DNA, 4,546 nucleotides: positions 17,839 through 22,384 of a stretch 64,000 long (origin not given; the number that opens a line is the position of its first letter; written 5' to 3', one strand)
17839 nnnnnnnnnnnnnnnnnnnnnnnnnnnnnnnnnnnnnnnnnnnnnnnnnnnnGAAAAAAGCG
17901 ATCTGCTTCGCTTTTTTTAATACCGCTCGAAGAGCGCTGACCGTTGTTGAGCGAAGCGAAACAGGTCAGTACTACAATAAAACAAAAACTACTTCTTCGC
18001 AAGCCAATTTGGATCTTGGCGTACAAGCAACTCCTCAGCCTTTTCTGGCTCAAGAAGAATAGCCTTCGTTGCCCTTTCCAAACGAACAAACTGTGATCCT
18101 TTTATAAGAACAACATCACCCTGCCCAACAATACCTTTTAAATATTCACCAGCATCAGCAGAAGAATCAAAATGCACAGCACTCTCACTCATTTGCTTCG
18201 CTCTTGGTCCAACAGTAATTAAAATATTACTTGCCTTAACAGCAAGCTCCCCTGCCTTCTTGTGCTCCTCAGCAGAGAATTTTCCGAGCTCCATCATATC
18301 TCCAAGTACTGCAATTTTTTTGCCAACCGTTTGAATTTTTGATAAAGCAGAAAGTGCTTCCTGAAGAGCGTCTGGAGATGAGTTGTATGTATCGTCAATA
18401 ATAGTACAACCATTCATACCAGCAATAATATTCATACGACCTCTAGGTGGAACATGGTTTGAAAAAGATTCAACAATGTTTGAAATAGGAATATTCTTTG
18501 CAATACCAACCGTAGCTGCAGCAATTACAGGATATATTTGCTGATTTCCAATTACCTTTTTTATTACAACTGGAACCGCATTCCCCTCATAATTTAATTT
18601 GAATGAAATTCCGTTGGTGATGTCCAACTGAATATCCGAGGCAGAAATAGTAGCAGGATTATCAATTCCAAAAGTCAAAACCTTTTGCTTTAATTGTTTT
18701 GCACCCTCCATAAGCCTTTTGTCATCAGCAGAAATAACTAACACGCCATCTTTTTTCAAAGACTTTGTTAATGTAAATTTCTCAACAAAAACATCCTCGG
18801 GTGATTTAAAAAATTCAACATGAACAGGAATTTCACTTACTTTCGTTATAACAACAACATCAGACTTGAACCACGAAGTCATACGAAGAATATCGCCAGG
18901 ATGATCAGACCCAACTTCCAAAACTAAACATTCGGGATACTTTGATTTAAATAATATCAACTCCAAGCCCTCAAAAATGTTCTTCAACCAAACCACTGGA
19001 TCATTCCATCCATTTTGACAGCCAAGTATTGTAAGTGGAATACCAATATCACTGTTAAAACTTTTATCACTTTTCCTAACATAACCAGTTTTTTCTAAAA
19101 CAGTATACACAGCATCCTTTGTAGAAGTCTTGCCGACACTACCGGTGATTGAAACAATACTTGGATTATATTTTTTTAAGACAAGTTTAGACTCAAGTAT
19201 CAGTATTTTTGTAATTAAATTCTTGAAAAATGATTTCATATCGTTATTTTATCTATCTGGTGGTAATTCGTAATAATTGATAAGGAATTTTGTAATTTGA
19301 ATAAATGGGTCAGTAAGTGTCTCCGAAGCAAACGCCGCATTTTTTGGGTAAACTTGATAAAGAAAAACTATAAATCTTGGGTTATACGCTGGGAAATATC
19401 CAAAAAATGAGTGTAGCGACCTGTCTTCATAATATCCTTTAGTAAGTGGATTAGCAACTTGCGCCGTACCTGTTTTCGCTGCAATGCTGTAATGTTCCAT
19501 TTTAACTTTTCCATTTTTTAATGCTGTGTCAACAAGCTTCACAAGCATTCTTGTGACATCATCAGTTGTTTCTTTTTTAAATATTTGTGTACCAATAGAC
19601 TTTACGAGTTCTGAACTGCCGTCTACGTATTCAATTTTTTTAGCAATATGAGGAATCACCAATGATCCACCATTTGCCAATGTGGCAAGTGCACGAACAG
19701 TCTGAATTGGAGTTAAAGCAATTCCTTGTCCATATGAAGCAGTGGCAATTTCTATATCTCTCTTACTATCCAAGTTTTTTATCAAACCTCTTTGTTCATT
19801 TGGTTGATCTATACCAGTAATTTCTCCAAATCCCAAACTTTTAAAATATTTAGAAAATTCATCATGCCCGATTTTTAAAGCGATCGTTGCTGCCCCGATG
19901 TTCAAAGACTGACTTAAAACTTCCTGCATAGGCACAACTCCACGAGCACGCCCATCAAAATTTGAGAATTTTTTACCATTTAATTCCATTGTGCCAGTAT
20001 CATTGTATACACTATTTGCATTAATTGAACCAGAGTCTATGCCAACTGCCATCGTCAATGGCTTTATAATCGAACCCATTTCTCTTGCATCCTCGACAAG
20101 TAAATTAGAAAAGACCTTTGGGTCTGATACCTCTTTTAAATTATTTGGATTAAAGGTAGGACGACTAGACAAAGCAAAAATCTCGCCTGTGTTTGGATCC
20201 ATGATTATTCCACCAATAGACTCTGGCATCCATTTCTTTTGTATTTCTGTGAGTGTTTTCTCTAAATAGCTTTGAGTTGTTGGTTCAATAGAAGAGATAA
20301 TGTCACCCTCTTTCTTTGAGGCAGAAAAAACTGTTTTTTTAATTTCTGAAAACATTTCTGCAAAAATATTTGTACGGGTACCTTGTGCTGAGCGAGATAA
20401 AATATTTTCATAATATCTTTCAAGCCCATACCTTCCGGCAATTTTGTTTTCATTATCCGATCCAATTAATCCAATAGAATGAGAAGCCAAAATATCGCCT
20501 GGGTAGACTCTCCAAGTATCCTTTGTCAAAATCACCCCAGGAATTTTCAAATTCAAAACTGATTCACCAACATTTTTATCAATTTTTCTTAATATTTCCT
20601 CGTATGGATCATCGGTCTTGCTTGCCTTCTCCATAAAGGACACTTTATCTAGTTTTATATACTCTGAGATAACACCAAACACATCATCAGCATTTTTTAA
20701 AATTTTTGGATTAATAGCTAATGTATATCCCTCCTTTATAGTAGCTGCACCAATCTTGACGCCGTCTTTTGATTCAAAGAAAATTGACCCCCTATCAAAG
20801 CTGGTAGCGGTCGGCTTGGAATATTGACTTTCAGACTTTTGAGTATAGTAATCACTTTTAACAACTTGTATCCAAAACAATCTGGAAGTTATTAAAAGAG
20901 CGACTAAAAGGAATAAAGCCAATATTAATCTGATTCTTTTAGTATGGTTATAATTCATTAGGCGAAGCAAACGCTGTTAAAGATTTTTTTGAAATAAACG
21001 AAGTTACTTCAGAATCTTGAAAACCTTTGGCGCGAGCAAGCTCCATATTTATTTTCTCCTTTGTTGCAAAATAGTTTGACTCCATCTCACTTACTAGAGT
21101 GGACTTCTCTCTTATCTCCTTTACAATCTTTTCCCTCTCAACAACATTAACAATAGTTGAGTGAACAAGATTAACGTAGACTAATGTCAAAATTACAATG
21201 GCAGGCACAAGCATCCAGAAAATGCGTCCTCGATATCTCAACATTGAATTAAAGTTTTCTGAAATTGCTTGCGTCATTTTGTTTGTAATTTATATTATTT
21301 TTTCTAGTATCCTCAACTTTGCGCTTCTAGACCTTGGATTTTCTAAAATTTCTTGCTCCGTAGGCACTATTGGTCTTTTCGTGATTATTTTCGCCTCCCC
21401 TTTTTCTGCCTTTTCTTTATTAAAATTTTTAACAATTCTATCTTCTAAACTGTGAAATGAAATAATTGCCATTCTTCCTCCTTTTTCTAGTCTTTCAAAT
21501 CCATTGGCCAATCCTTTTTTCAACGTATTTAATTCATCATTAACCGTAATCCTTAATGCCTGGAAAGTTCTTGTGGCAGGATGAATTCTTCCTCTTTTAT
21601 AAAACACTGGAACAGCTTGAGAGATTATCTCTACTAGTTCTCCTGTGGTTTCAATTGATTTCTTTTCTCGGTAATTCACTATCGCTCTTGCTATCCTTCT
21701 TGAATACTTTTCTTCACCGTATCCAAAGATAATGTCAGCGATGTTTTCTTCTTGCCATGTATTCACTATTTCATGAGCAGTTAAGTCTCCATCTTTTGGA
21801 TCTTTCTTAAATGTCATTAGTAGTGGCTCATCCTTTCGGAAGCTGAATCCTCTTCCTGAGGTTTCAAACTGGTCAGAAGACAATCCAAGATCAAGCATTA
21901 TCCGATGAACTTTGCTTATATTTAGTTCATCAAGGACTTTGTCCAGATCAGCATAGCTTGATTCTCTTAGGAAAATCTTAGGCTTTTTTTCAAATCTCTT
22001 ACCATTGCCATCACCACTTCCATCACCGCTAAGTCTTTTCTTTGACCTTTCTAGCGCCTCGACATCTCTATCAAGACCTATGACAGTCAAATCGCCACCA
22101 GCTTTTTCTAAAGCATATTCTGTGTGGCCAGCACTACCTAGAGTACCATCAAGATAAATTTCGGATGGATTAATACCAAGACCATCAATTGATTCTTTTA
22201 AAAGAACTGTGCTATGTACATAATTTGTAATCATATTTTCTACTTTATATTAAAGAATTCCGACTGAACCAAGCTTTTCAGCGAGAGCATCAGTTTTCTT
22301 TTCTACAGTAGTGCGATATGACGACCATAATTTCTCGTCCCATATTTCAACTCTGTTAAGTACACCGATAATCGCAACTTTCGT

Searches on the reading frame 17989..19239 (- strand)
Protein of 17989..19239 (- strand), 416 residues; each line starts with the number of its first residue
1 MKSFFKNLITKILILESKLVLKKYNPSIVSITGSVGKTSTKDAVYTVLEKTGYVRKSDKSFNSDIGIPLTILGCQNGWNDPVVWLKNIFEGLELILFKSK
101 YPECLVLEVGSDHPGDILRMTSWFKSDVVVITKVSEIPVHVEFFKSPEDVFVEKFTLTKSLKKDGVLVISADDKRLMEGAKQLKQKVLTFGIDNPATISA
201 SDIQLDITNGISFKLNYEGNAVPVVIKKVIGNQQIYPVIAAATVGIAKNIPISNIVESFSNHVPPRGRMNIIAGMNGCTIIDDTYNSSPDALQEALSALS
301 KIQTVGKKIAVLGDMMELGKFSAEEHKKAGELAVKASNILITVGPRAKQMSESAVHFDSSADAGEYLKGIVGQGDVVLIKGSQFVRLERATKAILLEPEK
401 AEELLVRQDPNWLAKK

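Call 26: search_protein_families(library=pfam, proteins=[window:17989-19239:-], max_evalue=0.0001)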
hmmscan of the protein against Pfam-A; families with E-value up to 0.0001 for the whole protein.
window:17989-19239:- (416 aa): 2 families
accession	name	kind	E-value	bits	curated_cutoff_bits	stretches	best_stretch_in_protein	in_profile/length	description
PF08245.18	Mur_ligase_M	-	1.1e-27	97.7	24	1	31-244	1-199/200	Mur ligase middle domain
PF02875.26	Mur_ligase_C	-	3.2e-20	73.7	28.4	1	267-382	1-126/127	Mur ligase, glutamate ligase domain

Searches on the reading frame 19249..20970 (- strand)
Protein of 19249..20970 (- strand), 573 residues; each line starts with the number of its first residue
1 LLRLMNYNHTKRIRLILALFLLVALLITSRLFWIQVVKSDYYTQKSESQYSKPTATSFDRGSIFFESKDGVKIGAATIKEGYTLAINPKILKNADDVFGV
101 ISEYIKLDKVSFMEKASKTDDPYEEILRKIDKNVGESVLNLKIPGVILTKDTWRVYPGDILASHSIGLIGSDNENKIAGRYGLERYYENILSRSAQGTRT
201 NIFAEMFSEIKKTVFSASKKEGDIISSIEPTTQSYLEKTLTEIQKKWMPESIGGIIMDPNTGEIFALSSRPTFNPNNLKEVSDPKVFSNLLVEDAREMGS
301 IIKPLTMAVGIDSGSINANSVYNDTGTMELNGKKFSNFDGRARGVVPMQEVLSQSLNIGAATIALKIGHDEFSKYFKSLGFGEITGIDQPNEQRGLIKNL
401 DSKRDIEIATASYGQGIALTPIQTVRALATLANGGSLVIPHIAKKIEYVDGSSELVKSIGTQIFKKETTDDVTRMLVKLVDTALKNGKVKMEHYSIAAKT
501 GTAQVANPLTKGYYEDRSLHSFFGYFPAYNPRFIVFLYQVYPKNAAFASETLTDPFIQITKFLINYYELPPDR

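Call 26: search_protein_families(library=pfam, proteins=[window:19249-20970:-], max_evalue=0.0001)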
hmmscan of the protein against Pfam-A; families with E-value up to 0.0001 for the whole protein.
window:19249-20970:- (573 aa): 2 families
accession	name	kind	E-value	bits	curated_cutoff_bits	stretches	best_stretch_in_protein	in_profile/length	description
PF00905.27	Transpeptidase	-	3.8e-66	223.8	22.1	1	255-539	4-278/299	Penicillin binding protein transpeptidase domain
PF03717.20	PBP_dimer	-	4.6e-06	27.6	24.4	1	85-192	27-159/180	Penicillin-binding Protein dimerisation domain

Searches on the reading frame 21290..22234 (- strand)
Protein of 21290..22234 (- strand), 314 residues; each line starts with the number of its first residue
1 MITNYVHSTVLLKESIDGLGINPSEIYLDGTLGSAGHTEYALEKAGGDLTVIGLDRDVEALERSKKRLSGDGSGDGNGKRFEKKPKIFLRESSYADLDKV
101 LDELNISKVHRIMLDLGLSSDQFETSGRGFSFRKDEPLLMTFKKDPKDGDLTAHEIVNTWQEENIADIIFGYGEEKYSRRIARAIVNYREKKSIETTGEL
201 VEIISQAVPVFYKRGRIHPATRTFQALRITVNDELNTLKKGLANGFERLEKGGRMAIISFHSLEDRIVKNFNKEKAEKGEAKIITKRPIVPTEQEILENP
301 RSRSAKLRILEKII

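Call 26: search_protein_families(library=pfam, proteins=[window:21290-22234:-], max_evalue=0.0001)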
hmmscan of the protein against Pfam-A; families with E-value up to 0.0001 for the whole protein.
window:21290-22234:- (314 aa): 1 family
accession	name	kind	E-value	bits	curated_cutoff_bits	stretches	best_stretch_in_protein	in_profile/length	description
PF01795.25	Methyltransf_5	-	1.8e-99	333.6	27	1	5-313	2-309/309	MraW methylase family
